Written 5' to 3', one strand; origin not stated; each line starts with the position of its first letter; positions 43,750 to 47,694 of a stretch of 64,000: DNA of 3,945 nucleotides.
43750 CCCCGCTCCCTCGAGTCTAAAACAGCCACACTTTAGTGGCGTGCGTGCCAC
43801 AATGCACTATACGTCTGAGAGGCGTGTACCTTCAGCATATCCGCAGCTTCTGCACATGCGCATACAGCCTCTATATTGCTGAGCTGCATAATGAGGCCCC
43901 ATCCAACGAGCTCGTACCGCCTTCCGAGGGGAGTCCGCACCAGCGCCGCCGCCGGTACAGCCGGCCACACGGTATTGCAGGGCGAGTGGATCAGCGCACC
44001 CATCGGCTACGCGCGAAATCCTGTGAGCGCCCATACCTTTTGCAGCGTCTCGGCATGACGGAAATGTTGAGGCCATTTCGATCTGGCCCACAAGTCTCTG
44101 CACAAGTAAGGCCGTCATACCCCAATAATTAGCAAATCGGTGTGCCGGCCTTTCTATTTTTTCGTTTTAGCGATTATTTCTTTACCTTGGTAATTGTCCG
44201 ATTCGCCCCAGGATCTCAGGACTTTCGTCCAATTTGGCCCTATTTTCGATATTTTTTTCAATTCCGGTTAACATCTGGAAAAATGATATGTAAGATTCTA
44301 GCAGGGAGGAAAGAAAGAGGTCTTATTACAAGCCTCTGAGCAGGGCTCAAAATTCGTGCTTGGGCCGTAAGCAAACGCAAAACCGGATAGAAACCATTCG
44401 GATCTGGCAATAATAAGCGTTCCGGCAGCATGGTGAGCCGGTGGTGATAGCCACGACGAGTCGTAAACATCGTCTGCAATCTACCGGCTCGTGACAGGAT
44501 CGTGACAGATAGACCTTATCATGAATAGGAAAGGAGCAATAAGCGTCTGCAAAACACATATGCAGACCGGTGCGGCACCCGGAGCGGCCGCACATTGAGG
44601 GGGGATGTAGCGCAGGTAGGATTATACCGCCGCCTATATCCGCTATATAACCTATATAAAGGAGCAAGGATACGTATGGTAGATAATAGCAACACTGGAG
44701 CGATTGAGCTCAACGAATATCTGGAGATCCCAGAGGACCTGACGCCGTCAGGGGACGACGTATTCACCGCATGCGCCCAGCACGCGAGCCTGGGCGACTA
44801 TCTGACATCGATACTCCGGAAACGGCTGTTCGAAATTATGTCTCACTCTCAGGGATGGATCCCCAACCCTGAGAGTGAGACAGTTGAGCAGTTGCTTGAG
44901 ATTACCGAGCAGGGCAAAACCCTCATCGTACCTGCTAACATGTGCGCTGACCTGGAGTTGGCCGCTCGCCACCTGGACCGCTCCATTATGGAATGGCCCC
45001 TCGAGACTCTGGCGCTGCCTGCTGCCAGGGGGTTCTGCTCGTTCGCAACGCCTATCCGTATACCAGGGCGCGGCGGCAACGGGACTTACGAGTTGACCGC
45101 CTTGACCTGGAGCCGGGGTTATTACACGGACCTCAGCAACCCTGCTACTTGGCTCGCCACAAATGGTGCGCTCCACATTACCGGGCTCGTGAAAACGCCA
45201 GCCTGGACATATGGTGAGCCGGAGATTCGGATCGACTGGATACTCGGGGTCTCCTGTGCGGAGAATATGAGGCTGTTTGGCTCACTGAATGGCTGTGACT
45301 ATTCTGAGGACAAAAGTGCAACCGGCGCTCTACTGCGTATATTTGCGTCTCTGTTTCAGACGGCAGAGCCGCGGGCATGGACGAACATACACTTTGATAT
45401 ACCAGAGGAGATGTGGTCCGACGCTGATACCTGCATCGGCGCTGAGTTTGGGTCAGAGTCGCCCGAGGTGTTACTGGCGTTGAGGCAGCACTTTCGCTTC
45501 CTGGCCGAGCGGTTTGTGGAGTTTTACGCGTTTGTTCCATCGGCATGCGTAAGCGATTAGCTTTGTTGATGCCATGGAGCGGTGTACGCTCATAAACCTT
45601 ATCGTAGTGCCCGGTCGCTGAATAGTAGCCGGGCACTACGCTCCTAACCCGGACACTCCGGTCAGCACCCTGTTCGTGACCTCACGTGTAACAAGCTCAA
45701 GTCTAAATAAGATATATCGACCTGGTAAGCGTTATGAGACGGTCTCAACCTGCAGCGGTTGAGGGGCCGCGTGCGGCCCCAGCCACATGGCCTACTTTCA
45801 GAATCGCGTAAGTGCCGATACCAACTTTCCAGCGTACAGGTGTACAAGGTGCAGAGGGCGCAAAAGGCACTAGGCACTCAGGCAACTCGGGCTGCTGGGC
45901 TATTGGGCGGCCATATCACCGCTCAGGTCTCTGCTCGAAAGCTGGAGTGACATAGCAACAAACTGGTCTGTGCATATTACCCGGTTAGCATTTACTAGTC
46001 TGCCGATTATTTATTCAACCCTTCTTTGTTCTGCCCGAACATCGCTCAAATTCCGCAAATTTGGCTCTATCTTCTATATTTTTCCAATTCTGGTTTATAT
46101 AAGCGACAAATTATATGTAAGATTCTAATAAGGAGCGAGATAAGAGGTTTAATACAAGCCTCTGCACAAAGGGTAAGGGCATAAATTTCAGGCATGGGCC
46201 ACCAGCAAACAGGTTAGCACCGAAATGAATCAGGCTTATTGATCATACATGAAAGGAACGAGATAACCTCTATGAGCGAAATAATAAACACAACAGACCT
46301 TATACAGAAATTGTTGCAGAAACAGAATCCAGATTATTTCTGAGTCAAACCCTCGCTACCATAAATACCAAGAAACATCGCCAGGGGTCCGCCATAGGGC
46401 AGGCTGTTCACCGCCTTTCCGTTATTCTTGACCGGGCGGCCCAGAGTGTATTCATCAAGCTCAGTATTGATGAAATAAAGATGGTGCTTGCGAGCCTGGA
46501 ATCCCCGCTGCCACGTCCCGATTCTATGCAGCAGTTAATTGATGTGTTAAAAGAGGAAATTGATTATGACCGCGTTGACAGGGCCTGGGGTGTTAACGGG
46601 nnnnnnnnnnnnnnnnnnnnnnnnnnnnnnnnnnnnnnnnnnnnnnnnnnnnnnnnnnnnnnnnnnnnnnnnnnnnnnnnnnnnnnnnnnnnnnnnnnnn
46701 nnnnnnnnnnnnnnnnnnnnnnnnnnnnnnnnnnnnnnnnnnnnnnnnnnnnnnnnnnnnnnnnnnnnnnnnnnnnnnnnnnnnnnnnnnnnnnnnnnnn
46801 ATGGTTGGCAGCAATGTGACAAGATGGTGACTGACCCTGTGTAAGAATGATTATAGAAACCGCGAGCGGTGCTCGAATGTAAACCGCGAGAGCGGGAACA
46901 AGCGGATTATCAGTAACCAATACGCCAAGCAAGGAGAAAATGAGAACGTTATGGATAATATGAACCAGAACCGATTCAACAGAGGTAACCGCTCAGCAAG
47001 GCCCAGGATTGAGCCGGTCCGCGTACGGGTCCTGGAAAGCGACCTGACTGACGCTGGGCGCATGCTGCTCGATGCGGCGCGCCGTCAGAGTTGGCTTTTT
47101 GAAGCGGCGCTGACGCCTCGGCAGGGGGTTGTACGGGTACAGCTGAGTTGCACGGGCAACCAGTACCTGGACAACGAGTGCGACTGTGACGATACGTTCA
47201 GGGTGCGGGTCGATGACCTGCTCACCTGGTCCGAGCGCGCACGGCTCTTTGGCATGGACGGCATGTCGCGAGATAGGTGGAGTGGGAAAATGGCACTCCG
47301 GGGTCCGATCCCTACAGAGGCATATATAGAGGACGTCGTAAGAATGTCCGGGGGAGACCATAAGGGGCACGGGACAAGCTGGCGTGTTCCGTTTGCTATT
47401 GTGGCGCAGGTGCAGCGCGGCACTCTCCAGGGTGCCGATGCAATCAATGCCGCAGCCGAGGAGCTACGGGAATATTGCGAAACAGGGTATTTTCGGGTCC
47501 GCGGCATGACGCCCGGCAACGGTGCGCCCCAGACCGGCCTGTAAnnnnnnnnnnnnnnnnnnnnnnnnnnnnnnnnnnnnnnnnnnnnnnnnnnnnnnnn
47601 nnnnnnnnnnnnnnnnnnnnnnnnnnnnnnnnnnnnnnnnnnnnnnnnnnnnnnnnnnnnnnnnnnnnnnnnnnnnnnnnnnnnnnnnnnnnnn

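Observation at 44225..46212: Duplicated promoter-plus-conserved-leader element (E1/E2): candidate sRNA or leader family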

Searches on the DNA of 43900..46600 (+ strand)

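Call 10: search_dna_similar(query=window:44140-46400:+, collection=plasmids, mode=near)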
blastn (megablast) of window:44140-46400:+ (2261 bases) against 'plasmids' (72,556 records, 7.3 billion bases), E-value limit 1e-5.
No match.

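Call 11: search_dna_similar(query=window:44140-46400:+, collection=phages, mode=near)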
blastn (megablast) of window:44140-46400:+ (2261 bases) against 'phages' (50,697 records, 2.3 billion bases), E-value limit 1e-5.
No match.

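Call 39: search_rna_families(source=window, start=43900, end=46600, threshold=evalue, max_evalue=10)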
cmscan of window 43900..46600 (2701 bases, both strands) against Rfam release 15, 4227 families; matches with E-value up to 10: 1.
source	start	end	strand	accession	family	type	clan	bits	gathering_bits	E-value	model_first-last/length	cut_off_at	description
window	44118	44182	-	RF00023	tmRNA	Gene;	CL00001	7.1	47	5.3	82-140/374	no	transfer-messenger RNA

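Call 40: search_dna_similar(query=window:44171-44380:+, collection=phages, mode=distant, max_evalue=1)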
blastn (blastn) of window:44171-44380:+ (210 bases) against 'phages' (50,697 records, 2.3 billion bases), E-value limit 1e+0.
No match.

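Call 41: search_dna_similar(query=window:44171-44380:+, collection=plasmids, mode=distant, max_evalue=1)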
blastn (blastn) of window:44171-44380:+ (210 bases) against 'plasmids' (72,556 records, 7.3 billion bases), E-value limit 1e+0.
No match.

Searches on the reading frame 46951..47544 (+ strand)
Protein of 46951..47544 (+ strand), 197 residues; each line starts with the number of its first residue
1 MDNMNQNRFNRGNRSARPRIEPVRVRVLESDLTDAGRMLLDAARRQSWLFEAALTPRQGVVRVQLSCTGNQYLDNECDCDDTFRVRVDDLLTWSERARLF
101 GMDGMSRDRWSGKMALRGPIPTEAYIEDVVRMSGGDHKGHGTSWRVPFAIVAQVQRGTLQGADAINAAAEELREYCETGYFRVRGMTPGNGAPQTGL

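Call 15: search_protein_families(library=pfam, proteins=[window:46951-47544:+], max_evalue=0.01)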
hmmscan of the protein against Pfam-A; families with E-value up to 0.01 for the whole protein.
window:46951-47544:+ (197 aa): 0 families

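Call 35: search_protein_families(library=phrogs, proteins=[window:46951-47544:+], max_evalue=0.1)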
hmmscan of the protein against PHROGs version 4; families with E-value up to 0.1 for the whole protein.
window:46951-47544:+ (197 aa): 0 families

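Call 36: search_protein_families(library=padloc, proteins=[window:46951-47544:+], max_evalue=0.1)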
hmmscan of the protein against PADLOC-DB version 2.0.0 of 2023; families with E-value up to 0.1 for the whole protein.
window:46951-47544:+ (197 aa): 0 families

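Call 37: find_homologous_proteins(query=window:46951-47544:+, max_evalue=0.01)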
Query window:46951-47544:+ (197 aa): 1 proteins with E <= 0.01 among 319 candidates.
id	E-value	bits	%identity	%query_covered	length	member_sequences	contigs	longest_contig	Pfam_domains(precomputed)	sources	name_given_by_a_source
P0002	3.0e-130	450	100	100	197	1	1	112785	-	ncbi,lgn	ncbi:MAG: hypothetical protein ABI670_09035 [Chloroflexota bacterium]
